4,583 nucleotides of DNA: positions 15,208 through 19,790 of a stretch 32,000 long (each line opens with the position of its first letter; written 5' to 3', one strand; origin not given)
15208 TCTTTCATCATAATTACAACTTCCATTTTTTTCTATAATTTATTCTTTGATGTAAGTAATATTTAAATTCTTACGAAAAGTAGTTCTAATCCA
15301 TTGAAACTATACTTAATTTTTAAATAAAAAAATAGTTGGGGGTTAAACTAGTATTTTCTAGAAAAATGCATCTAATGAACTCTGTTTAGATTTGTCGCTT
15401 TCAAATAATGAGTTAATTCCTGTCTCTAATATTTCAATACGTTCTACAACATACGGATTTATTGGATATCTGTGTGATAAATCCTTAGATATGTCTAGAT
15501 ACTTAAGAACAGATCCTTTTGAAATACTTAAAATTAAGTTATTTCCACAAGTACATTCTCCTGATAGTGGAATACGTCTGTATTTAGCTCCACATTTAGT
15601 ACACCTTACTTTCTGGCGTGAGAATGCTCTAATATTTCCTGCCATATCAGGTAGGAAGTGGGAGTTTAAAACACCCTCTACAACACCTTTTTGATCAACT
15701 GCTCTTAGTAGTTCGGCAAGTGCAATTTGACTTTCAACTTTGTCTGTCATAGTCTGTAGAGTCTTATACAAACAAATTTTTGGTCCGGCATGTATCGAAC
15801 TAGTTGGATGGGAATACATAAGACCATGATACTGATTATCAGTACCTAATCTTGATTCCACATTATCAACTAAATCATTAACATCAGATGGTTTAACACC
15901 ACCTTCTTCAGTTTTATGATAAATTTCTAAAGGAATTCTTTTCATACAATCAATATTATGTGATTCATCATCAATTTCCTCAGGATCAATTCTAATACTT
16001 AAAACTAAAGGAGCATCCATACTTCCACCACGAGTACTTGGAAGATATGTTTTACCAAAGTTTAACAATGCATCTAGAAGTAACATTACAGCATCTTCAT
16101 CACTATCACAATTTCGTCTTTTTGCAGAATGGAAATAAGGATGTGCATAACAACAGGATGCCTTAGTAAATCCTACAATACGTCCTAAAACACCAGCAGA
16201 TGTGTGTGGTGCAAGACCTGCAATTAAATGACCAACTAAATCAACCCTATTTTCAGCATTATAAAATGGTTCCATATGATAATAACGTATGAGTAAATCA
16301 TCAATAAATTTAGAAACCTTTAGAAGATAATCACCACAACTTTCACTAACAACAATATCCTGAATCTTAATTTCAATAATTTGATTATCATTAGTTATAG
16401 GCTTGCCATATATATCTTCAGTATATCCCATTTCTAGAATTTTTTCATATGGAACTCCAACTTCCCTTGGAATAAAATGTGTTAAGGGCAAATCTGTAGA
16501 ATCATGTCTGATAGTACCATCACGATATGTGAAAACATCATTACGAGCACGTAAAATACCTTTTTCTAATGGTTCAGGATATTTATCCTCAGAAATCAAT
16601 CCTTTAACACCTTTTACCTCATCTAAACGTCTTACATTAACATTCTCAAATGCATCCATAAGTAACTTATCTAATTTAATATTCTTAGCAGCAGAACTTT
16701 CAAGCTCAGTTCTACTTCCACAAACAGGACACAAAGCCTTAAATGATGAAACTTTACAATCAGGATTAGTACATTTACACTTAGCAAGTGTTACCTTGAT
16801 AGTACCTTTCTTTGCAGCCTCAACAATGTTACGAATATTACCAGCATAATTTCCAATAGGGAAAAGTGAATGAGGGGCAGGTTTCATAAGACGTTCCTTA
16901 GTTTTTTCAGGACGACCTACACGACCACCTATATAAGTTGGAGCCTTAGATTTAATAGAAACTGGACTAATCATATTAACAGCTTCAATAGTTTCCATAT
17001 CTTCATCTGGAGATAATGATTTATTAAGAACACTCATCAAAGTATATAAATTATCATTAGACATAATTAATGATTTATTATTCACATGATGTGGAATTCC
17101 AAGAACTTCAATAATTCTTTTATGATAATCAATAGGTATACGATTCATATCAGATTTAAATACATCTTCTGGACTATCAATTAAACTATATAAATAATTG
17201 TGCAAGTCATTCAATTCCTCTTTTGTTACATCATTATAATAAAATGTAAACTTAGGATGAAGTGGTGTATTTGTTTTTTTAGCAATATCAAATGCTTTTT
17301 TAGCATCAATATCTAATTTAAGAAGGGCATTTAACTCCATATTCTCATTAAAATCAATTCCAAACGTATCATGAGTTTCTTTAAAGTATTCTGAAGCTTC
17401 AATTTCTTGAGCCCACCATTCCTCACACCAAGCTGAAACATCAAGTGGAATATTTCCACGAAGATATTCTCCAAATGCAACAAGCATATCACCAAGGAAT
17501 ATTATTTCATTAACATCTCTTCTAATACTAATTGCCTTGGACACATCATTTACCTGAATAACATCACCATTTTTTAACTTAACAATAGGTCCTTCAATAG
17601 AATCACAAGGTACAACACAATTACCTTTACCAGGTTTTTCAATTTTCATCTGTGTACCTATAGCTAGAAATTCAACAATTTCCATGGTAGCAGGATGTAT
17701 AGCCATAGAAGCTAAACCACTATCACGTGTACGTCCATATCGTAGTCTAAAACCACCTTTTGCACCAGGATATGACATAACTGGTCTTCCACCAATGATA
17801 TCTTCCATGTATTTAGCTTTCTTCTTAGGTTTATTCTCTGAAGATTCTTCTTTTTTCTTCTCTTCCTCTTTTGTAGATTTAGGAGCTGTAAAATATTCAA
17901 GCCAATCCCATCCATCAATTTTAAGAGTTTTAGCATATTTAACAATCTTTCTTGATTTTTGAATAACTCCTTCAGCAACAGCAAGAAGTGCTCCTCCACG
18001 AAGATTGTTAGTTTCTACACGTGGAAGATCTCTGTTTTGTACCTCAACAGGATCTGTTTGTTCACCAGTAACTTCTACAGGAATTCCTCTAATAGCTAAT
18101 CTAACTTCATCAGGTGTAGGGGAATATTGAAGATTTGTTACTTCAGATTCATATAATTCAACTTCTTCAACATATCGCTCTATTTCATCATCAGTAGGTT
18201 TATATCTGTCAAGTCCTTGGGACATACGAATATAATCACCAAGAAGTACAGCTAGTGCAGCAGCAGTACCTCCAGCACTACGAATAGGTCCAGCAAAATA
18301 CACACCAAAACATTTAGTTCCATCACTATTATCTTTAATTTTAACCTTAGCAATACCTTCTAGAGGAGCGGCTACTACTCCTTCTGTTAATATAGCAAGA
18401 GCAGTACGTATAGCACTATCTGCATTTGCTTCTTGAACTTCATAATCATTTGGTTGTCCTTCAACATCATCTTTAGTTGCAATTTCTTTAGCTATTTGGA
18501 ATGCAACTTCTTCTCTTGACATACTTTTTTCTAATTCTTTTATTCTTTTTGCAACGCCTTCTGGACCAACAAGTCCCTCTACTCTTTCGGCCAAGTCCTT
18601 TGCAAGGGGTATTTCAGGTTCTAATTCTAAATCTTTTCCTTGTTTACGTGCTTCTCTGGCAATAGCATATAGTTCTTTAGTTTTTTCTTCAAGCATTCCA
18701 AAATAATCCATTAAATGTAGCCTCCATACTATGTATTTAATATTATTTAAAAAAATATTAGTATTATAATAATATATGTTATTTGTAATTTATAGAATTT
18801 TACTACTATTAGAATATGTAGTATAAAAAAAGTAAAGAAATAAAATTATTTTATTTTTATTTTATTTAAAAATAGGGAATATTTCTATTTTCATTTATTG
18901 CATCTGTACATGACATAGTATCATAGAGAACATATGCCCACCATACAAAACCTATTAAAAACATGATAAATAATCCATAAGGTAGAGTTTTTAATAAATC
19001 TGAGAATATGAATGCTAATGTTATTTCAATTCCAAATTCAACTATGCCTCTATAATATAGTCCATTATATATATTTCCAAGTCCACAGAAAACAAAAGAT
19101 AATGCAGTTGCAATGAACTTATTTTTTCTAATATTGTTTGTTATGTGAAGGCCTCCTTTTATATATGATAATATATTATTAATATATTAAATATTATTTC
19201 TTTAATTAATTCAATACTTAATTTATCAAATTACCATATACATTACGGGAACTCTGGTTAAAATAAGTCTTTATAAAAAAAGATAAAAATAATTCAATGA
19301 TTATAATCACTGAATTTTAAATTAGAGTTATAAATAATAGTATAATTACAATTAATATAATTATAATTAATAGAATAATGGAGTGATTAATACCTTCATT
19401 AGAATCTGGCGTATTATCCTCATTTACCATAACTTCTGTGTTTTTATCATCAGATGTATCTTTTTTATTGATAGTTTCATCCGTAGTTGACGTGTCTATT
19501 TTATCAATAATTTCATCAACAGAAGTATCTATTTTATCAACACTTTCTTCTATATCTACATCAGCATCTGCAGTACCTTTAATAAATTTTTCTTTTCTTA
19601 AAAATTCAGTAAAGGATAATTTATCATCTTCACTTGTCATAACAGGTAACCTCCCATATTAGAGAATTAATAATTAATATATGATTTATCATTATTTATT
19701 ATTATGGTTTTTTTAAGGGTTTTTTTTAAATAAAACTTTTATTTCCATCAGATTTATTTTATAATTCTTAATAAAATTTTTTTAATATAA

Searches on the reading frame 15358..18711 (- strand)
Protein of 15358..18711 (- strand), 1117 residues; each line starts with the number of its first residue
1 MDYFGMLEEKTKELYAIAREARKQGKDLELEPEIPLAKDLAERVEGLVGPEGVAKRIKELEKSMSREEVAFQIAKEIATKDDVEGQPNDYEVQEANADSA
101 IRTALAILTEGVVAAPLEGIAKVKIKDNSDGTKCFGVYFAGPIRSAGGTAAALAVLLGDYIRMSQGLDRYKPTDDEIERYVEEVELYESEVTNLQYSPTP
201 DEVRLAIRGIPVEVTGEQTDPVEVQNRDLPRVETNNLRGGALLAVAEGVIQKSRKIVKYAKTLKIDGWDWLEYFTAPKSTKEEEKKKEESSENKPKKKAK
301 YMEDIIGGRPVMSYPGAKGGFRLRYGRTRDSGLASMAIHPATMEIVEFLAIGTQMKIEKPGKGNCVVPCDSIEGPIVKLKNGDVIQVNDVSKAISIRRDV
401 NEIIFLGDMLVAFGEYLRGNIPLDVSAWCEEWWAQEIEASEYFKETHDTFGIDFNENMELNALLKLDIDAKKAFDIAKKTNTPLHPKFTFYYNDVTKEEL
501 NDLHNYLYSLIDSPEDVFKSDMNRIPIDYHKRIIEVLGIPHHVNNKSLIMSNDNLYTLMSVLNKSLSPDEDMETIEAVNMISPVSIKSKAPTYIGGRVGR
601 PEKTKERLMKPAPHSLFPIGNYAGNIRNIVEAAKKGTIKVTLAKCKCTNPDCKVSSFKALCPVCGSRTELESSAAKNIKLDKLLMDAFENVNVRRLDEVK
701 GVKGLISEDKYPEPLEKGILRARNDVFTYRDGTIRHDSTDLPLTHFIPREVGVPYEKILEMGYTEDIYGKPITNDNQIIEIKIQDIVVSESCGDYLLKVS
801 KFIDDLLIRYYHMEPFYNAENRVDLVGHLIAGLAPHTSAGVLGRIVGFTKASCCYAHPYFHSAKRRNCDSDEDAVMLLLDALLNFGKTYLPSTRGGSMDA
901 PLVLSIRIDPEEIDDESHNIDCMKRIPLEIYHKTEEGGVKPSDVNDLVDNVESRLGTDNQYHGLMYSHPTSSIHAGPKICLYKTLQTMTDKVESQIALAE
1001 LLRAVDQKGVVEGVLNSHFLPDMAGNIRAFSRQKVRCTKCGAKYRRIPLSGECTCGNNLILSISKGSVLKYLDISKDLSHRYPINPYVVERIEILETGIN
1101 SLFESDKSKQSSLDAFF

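Call 8: search_protein_families(library=pfam, proteins=[window:15358-18711:-], max_evalue=0.01)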
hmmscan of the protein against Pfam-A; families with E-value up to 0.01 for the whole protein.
window:15358-18711:- (1117 aa): 4 families
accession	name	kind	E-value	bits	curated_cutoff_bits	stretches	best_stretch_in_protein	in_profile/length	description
PF24846.1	PolC_DP2_cat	-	2e-149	496.9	24.3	1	693-991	2-299/299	DNA polymerase II large subunit DP2, catalytic domain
PF24844.1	PolC_DP2_central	-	1.4e-122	409.7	24.3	1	289-676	2-365/372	DNA polymerase II large subunit DP2, central domain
PF03833.19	PolC_DP2_N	-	1.4e-116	388.9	24.3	1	2-275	1-269/271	DNA polymerase II large subunit DP2, N-terminal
PF22912.2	zf-DPOE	-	0.0034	17.9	21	1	1033-1082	3-51/58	Zinc finger domain of DNA polymerase-epsilon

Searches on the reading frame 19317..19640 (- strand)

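Call 8: search_protein_families(library=pfam, proteins=[window:19317-19640:-], max_evalue=0.01)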
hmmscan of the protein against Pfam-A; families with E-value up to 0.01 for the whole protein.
window:19317-19640:- (107 aa): 4 families
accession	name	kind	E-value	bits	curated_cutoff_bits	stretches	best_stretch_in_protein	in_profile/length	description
PF02009.21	RIFIN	-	7.3e-05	23.3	32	1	27-104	227-306/327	Rifin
PF20185.3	DUF6548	-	0.0029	17.9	27.3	1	54-105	108-162/164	Family of unknown function (DUF6548)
PF06024.17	Orf78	-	0.0061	17.3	29.4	1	50-104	27-80/101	Orf78 (ac78)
PF12698.13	ABC2_membrane_3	-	0.0077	15.8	31.6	1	38-105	109-181/347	ABC-2 family transporter protein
